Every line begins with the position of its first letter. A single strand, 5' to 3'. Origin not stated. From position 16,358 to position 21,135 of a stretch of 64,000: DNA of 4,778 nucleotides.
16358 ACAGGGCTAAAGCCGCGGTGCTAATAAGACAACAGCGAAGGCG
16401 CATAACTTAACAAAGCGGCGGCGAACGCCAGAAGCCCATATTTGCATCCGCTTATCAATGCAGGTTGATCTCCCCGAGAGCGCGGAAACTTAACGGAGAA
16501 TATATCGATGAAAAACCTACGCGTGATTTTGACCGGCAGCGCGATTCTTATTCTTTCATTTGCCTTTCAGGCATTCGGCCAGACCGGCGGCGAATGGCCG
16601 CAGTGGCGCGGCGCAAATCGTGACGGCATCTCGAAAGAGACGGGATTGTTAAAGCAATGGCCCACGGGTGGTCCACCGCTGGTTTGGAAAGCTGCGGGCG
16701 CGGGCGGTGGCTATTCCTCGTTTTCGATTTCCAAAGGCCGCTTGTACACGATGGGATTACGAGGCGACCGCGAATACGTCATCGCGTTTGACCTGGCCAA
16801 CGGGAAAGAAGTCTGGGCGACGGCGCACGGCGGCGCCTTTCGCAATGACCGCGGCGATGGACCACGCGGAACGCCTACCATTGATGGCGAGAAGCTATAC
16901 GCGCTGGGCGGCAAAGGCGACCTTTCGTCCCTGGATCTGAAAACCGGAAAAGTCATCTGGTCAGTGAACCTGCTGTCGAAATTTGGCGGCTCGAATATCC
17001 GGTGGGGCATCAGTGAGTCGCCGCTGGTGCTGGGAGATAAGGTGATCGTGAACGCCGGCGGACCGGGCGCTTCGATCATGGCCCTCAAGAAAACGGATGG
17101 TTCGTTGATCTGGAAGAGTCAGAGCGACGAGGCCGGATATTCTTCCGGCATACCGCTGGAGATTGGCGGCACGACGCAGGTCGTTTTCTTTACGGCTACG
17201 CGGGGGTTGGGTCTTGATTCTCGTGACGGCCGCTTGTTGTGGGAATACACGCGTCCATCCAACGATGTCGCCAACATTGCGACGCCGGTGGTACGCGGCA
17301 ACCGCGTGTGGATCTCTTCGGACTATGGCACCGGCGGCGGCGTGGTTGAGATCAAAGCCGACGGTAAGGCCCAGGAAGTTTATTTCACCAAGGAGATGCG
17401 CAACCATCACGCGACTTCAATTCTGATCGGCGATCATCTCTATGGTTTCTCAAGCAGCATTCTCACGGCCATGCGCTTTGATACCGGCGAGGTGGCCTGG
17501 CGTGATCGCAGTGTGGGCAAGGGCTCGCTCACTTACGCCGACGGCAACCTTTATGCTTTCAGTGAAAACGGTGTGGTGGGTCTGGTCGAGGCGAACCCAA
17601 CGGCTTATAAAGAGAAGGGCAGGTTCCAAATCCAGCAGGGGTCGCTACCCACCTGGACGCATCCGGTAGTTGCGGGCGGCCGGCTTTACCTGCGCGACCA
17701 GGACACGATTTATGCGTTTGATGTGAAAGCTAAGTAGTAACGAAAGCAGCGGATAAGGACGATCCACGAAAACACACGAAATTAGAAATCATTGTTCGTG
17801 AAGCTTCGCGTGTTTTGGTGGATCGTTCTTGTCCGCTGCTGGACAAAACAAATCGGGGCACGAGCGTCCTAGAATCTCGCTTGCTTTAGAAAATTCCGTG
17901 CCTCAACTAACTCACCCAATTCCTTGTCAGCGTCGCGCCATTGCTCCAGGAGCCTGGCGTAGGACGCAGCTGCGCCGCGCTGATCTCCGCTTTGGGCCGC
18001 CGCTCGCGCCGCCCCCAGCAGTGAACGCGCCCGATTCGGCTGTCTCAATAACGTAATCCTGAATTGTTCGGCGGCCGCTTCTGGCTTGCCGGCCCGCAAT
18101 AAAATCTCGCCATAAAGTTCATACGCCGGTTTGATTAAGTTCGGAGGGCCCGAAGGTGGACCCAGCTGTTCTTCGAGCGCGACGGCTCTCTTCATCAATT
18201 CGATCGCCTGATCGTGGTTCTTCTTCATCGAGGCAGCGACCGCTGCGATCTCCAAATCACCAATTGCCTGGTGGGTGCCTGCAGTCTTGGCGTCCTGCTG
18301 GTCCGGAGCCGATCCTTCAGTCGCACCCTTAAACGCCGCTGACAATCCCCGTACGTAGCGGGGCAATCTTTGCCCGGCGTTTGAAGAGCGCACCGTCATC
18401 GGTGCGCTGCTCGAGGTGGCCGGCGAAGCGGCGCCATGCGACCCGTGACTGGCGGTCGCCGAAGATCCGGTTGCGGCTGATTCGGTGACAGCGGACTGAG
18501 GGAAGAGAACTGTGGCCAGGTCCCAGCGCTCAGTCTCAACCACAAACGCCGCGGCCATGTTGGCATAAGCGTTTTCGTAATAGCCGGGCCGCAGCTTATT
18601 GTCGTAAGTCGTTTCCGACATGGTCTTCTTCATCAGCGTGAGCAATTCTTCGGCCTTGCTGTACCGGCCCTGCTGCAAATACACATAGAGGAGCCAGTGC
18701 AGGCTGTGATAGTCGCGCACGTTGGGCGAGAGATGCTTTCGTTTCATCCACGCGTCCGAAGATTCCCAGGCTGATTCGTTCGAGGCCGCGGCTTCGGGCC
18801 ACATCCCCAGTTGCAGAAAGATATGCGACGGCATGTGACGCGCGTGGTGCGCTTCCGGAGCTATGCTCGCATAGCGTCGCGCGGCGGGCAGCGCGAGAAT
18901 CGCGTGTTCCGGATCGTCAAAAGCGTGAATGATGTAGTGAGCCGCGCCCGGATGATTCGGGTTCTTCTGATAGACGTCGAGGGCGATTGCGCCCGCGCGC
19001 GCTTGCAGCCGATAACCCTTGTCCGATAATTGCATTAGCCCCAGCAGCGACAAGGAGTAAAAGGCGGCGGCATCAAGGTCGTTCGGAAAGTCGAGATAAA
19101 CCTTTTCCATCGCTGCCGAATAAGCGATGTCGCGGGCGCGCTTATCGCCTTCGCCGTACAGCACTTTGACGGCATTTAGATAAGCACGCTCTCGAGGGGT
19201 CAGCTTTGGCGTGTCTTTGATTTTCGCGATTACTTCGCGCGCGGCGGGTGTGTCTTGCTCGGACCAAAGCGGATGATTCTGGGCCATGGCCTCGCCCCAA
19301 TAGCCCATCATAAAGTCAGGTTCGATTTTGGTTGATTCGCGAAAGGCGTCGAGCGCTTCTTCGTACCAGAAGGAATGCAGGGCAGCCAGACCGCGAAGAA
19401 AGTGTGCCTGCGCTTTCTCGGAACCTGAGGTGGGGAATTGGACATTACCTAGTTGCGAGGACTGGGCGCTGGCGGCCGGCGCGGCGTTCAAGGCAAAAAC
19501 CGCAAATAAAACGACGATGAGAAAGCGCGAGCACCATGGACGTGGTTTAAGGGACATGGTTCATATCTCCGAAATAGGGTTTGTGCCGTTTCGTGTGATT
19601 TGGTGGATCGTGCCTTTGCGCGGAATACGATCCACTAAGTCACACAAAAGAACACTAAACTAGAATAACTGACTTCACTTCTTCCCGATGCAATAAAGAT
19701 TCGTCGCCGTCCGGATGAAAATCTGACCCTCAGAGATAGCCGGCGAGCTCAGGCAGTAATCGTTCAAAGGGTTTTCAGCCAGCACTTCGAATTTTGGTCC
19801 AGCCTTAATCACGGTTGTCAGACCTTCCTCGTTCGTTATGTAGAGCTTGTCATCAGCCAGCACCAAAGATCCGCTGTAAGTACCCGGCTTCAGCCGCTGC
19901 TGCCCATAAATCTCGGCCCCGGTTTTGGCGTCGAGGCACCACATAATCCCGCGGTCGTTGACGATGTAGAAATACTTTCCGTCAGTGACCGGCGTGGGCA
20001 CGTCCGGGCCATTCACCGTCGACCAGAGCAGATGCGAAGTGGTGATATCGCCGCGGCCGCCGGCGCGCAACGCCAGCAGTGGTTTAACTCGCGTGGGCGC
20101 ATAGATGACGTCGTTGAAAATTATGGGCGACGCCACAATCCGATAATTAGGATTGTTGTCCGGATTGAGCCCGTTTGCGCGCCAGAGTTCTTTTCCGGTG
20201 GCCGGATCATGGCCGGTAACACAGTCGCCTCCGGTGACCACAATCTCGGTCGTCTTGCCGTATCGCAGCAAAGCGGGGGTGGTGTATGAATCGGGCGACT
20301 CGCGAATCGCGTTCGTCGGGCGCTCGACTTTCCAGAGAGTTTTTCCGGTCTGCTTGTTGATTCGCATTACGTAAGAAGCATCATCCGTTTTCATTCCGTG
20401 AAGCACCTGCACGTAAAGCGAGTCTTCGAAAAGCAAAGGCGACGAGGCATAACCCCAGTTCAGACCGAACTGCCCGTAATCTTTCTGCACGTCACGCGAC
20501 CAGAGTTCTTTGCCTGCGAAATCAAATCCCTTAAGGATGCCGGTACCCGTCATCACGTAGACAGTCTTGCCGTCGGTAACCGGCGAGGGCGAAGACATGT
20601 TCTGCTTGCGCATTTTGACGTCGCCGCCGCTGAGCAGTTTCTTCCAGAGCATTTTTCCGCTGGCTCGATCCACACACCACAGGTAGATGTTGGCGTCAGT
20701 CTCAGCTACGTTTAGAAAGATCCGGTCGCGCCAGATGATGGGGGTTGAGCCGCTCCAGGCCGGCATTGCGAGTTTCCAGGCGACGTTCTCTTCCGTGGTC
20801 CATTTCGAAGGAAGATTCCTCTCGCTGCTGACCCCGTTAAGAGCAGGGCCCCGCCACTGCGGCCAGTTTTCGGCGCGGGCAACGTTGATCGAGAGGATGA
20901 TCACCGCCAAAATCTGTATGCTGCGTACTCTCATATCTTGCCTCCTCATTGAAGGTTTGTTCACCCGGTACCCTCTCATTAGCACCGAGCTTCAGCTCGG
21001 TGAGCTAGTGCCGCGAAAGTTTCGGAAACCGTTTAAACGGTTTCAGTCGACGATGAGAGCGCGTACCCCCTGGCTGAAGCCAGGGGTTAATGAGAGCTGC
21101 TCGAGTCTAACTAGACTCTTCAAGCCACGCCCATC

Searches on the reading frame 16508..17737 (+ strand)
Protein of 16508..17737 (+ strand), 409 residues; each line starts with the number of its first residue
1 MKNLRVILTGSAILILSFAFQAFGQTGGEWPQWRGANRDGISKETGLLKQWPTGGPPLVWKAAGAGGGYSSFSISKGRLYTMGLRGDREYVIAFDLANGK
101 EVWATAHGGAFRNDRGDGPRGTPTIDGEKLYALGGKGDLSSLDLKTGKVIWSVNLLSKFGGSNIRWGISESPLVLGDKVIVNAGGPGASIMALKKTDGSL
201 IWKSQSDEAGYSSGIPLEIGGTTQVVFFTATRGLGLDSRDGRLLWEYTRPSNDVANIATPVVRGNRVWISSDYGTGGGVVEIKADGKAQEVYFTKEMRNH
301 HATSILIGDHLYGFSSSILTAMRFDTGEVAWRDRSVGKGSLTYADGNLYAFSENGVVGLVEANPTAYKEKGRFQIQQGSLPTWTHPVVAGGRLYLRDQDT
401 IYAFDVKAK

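Call 88: search_protein_families(library=pfam, proteins=[window:16508-17737:+], max_evalue=0.001)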
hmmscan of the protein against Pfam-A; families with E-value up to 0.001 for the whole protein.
window:16508-17737:+ (409 aa): 4 families
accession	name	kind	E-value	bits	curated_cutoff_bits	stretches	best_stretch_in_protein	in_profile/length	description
PF13360.13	PQQ_2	-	1.1e-33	117.2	27.6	1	88-332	2-232/233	Outer membrane protein assembly factor BamB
PF01011.28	PQQ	-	2.7e-07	30.1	26.7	0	137-213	497-583/595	Glucose/ethanol/alcohol dehydrogenase, beta-propeller domain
PF13570.13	Beta-prop_ACSF4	-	1.3e-06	28.5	133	1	126-289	60-207/329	Beta-alanine-activating enzyme, beta-propeller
PF25293.1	Beta-prop_EMC1_N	-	0.00033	20.9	34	0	139-266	43-164/219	EMC1 N-terminal beta-propeller domain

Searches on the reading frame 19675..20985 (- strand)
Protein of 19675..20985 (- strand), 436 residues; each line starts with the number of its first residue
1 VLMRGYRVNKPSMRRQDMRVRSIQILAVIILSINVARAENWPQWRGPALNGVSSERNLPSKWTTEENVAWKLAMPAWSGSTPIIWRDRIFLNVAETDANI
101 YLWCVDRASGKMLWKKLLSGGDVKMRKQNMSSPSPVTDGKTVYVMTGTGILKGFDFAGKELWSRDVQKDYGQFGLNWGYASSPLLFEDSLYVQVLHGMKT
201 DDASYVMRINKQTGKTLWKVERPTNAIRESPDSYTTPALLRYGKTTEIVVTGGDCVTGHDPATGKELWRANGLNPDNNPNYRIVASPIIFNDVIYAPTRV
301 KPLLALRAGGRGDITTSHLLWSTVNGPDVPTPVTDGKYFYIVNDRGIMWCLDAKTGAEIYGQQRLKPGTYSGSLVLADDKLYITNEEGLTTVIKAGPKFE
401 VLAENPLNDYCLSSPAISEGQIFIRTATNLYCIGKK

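Call 66: search_protein_families(library=pfam, proteins=[window:19675-20985:-], max_evalue=0.001)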
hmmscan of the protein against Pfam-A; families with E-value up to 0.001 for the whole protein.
window:19675-20985:- (436 aa): 2 families
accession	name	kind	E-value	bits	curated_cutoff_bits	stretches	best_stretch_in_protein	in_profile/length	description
PF13360.13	PQQ_2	-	6.1e-31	108.3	27.6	2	104-359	7-230/233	Outer membrane protein assembly factor BamB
PF13570.13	Beta-prop_ACSF4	-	1.7e-08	34.7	133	1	64-263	121-291/329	Beta-alanine-activating enzyme, beta-propeller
